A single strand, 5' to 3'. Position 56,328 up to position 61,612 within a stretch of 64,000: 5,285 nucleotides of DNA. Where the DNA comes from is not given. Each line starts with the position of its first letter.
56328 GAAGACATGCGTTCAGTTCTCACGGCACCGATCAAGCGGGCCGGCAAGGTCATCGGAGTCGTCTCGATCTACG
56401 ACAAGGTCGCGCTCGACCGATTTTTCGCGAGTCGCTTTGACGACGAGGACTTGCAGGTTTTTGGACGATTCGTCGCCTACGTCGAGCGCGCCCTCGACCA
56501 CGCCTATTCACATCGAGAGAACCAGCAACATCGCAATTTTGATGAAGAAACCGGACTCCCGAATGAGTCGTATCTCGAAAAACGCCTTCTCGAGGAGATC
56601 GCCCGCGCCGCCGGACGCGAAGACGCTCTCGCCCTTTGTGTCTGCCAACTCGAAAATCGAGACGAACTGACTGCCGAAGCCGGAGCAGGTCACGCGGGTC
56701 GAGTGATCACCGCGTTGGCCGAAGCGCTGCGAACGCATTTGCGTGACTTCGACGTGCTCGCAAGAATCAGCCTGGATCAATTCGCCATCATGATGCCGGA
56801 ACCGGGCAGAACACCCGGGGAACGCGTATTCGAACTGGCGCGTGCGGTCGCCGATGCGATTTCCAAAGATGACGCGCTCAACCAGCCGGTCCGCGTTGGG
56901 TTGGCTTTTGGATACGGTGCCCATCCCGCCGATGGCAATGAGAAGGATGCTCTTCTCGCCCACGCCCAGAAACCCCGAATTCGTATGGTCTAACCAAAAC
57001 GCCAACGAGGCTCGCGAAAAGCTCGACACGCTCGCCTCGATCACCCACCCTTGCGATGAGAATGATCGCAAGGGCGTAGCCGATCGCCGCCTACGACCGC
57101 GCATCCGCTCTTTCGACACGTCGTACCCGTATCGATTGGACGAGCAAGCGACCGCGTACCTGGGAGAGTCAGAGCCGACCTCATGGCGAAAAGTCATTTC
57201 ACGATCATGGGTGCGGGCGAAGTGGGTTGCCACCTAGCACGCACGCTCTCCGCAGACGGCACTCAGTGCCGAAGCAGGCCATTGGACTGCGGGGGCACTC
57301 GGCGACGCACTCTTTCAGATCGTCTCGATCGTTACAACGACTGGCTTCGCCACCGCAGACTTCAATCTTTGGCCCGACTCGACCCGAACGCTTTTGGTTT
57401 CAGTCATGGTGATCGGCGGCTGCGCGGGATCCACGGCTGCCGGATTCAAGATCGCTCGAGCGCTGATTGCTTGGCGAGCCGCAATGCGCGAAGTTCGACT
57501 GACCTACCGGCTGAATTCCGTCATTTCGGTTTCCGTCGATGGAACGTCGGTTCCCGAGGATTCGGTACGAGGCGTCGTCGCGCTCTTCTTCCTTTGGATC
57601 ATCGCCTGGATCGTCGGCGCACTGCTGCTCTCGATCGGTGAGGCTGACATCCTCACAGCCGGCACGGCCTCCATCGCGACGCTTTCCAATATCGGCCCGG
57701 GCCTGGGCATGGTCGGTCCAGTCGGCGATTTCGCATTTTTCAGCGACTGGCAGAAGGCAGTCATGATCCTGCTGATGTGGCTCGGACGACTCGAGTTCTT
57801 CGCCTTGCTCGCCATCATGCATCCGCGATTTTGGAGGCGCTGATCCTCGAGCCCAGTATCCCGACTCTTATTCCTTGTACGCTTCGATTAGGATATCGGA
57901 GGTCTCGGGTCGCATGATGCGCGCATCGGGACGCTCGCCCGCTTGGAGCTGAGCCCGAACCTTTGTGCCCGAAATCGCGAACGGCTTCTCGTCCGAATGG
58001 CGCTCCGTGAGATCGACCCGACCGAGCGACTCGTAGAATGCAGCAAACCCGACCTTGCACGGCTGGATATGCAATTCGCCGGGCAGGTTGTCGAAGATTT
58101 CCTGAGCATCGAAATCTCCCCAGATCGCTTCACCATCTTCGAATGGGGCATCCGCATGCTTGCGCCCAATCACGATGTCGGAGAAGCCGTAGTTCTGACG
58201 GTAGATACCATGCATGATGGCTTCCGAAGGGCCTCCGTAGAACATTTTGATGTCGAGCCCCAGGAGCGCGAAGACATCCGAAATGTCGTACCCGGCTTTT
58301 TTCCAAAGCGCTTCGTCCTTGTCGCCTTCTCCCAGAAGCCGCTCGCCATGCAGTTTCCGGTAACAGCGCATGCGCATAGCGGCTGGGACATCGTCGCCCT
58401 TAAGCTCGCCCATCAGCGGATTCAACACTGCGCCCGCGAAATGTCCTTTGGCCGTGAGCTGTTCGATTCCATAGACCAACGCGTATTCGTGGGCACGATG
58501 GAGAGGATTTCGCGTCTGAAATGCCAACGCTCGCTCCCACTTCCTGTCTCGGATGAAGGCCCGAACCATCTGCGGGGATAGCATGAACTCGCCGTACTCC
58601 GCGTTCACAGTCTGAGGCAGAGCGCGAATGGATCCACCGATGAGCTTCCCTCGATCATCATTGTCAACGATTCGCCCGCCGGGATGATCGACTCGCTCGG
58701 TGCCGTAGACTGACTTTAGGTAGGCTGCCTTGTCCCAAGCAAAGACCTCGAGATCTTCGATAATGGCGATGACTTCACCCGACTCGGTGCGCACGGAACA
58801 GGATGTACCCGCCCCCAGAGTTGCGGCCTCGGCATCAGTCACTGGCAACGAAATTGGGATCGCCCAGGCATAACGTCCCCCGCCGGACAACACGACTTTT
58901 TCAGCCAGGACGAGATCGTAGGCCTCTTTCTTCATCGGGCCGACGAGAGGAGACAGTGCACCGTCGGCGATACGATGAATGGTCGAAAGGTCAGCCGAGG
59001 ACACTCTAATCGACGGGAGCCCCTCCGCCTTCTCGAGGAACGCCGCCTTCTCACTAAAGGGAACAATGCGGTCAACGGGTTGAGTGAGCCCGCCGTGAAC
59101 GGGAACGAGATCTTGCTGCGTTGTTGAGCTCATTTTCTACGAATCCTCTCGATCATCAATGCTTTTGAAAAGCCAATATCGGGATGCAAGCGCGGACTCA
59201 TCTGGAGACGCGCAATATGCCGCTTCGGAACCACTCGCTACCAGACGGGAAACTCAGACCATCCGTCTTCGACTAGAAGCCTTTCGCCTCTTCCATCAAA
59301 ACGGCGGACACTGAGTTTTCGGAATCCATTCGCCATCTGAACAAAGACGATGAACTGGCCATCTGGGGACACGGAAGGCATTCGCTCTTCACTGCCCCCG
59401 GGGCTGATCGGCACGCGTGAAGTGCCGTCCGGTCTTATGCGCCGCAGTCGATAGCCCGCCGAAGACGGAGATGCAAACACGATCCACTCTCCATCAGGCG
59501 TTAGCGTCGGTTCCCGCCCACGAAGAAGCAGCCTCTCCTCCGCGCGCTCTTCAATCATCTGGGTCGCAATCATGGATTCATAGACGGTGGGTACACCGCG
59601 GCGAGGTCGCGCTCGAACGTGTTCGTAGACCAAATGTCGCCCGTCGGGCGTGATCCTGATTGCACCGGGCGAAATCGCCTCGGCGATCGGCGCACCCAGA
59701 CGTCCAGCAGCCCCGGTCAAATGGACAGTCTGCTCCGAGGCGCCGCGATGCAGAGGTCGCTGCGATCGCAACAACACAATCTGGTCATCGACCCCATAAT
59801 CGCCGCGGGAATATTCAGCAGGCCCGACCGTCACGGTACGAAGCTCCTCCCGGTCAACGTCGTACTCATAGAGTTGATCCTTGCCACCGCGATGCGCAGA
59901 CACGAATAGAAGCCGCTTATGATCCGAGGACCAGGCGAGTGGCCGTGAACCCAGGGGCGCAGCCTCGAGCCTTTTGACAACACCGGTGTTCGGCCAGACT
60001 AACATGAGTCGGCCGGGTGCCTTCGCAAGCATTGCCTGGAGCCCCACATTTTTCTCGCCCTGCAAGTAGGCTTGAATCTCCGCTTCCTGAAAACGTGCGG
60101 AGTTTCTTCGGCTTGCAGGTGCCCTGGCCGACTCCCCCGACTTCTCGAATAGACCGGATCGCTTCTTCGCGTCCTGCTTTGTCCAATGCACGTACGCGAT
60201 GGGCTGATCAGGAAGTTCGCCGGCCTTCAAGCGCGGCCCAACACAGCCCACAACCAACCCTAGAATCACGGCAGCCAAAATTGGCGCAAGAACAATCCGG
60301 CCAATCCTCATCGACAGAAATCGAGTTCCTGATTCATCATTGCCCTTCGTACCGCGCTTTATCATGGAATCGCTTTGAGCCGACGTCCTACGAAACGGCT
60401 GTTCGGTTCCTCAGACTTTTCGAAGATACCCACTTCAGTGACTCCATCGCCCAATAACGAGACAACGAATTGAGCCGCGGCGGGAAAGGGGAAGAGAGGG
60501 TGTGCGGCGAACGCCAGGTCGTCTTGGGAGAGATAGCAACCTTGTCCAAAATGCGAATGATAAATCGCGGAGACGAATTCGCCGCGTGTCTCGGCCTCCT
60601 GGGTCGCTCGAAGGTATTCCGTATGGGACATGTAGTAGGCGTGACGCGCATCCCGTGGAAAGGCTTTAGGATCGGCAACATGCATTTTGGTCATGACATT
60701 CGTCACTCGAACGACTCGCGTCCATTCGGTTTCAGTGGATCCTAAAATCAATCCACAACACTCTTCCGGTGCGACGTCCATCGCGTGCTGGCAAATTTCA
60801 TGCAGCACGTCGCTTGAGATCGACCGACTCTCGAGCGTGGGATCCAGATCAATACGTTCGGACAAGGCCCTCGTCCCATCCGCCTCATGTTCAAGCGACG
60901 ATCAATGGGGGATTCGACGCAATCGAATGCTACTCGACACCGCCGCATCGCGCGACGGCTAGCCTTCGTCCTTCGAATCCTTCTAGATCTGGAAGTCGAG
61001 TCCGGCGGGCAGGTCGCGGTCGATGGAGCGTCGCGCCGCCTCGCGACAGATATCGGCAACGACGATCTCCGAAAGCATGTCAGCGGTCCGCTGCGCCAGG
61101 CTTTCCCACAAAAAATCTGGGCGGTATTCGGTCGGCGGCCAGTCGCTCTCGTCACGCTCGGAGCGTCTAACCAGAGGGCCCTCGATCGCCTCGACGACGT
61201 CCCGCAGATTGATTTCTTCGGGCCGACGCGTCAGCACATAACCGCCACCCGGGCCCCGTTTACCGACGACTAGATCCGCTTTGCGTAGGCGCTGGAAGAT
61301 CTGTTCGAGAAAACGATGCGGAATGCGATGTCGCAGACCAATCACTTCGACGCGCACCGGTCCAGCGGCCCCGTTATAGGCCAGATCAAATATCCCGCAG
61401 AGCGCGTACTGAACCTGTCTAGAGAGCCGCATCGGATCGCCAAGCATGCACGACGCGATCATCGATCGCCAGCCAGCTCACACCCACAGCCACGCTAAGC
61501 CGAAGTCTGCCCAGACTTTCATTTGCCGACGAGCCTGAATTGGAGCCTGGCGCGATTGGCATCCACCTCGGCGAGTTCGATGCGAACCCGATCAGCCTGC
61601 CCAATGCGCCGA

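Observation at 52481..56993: Translationally coupled trio: helical-repeat protein, MglA-family GTPase with a dead P-loop, and triple-GAF / degenerate-GGDEF protein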

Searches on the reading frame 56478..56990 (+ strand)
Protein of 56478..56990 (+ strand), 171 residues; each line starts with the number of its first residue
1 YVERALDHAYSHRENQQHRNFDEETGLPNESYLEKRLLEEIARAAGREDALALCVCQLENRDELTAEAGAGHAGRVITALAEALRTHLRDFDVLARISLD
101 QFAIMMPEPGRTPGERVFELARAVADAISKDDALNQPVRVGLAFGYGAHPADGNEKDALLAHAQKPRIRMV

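Call 41: search_solved_structures(query=window:56478-56990:+, max_evalue=0.001, show_alignments=3)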
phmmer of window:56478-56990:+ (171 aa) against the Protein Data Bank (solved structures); distinct sequences matched with E-value up to 0.001: 14.
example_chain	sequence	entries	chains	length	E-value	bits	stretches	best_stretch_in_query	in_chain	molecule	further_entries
3icl_A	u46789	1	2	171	5.2e-10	42.8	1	22-164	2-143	EAL/GGDEF domain protein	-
6zxm_A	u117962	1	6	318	5.3e-09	39.5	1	21-127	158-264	Putative GGDEF/response regulator receiver domain protein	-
5m3c_A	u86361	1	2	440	9.7e-08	35.4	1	20-164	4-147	Diguanylate cyclase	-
6d9m_A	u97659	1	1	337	4e-07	33.4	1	21-165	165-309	Fusion protein of Endolysin,Response receiver sensor diguanylate cyclase, GAF domain-conta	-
6zxb_A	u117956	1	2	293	4.2e-07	33.3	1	21-128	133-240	Putative GGDEF/response regulator receiver domain protein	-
7a7e_A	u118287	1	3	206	4.4e-07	33.2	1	19-161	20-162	Diguanylate cyclase TpbB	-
6zxc_A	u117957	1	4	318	4.9e-07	33.1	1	21-127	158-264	Putative GGDEF/response regulator receiver domain protein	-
7e6g_A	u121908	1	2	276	8.3e-07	32.3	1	22-142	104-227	Putative GGDEF domain protein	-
4iob_A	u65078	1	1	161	3.9e-06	30.1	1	25-161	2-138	Diguanylate cyclase TpbB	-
4yme_A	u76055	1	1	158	6.2e-06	29.5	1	22-165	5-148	sensory box/GGDEF family protein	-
4rnh_A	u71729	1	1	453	0.00066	22.9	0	20-164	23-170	Motility regulator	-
4rnf_A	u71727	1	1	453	0.00066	22.9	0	20-164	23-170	Motility regulator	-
5euh_A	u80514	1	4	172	0.00094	22.4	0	22-144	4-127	Putative GGDEF domain membrane protein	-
4wxw_A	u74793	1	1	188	0.00096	22.4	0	22-119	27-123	Uncharacterized protein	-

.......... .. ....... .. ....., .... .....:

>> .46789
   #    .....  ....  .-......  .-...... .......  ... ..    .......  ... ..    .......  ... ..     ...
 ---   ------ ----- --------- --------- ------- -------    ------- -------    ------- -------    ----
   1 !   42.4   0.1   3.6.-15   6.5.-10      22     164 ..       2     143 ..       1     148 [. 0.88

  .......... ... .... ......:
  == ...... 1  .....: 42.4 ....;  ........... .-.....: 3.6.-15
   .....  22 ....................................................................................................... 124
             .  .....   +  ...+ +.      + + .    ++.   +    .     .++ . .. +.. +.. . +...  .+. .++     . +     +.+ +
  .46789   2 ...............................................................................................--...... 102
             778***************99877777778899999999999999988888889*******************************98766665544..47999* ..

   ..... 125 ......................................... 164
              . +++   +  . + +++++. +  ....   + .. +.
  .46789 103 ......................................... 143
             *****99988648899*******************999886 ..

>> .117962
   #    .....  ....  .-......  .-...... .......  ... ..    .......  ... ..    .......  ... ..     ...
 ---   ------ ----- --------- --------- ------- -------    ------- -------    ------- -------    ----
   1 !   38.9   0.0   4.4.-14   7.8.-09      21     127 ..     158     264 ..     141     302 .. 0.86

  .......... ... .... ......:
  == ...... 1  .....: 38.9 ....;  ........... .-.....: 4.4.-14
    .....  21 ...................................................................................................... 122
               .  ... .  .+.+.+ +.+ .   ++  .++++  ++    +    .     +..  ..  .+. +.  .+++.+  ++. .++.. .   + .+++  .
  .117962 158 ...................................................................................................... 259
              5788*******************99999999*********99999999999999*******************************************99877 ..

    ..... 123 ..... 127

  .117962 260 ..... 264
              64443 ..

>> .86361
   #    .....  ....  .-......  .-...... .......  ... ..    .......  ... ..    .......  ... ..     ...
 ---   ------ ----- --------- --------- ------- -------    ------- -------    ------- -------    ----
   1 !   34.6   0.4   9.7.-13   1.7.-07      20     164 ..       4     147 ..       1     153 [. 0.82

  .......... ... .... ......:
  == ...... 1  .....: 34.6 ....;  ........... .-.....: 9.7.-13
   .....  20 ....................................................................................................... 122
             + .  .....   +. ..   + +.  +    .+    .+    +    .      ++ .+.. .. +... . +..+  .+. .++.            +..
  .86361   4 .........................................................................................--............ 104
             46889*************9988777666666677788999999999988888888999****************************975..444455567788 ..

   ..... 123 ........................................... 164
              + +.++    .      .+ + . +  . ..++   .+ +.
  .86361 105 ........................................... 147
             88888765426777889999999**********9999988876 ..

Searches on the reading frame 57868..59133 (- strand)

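Call 30: search_protein_families(library=pfam, proteins=[window:57868-59133:-], max_evalue=0.001)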
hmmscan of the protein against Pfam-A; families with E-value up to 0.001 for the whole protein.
window:57868-59133:- (421 aa): 2 families
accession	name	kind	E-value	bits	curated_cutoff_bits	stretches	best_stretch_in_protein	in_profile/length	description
PF01747.23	ATP-sulfurylase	-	7.4e-53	179.5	24.3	1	183-417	3-211/212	ATP-sulfurylase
PF14306.12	PUA_2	-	1.2e-28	100.1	27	1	13-172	4-157/159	PUA-like domain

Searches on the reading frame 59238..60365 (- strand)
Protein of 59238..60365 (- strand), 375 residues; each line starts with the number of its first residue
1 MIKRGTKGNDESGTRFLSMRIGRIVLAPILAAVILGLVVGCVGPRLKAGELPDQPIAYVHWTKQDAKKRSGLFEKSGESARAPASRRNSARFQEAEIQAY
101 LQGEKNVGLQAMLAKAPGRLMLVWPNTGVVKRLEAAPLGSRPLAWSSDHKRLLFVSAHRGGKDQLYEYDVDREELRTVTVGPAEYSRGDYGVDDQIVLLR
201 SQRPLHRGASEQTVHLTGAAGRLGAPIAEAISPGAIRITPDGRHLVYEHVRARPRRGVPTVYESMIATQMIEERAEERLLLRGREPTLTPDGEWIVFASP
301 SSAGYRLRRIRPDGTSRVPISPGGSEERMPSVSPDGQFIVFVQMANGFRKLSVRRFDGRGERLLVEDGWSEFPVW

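Call 85: search_protein_families(library=pfam, proteins=[window:59238-60365:-], max_evalue=0.01)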
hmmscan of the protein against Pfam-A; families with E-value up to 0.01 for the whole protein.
window:59238-60365:- (375 aa): 2 families
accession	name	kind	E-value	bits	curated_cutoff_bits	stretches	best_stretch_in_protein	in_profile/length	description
PF07676.18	PD40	-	4.2e-15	55.7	20.9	1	319-342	3-26/38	WD40-like Beta Propeller Repeat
PF00930.27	DPPIV_N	-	0.00091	18.5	22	0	143-195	241-291/354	Dipeptidyl peptidase IV (DPP IV) N-terminal region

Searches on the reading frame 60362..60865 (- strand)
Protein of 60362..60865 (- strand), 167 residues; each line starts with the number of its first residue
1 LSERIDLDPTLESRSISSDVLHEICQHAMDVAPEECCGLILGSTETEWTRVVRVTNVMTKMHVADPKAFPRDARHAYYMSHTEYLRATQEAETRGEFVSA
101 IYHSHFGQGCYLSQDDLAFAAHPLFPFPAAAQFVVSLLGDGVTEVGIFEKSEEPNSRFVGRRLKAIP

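Call 85: search_protein_families(library=pfam, proteins=[window:60362-60865:-], max_evalue=0.01)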
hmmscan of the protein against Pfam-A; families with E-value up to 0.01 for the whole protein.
window:60362-60865:- (167 aa): 2 families
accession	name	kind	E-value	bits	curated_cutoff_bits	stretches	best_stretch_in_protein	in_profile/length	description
PF14464.11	Prok-JAB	-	1.6e-15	57.4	25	1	18-132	2-95/114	Prokaryotic homologs of the JAB domain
PF01398.27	JAB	-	1.6e-10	41.2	22.5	1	12-118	4-106/117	JAB1/Mov34/MPN/PAD-1 ubiquitin protease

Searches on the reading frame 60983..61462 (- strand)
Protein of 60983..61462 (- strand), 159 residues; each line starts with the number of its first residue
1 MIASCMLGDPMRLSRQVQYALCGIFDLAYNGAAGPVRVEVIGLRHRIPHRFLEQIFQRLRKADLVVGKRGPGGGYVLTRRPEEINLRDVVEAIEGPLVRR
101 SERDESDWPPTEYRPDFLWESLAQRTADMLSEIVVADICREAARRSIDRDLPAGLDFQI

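Call 30: search_protein_families(library=pfam, proteins=[window:60983-61462:-], max_evalue=0.001)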
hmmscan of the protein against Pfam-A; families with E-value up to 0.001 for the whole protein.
window:60983-61462:- (159 aa): 1 family
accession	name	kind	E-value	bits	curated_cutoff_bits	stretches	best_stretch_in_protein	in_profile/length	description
PF02082.26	Rrf2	-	3.4e-26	92.4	30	1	13-140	1-131/132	Iron-dependent Transcriptional regulator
